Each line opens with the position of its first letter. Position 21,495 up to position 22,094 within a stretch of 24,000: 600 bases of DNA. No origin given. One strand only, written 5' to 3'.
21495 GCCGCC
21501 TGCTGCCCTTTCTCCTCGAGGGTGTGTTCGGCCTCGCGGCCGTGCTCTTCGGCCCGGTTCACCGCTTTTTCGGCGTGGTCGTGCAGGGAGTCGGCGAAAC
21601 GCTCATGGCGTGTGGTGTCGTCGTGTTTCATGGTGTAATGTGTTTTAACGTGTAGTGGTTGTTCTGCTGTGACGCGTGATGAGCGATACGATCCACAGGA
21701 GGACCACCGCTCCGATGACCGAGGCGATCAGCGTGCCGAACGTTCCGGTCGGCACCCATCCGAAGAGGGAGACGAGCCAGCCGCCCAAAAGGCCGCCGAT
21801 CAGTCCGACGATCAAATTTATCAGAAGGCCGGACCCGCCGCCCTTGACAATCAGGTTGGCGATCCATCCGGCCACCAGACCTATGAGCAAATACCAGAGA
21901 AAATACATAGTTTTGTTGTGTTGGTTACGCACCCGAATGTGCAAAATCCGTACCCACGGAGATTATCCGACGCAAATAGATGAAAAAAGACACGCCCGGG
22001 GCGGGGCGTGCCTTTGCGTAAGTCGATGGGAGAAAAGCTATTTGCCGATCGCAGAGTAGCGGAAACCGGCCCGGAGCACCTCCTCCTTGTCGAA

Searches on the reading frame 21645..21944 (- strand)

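Call 5: search_protein_families(library=pfam, proteins=[window:21645-21944:-], max_evalue=1)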
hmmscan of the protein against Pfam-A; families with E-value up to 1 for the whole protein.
window:21645-21944:- (99 aa): 1 family
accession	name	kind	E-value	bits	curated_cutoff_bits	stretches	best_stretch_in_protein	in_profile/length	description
PF04226.18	Transgly_assoc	-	1.7e-12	47.8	25.3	1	45-91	2-49/49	Transglycosylase associated protein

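Call 6: search_protein_families(library=ncbifam, proteins=[window:21645-21944:-], max_evalue=1)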
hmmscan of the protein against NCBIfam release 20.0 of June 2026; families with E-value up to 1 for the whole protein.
window:21645-21944:- (99 aa): 3 families
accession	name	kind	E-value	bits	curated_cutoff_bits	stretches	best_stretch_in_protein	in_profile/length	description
NF007771.0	PRK10457.1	equivalog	6.6e-08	33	129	1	15-87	3-78/82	hypothetical protein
TIGR04570.1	mollicut_2TM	hypoth_equivalog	0.15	12.4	50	0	41-90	26-74/87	TIGR04570 family membrane protein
NF045846.1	MSC0882_dom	subfamily_domain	0.56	9.3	60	0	4-95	100-188/244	MSC_0882 family membrane protein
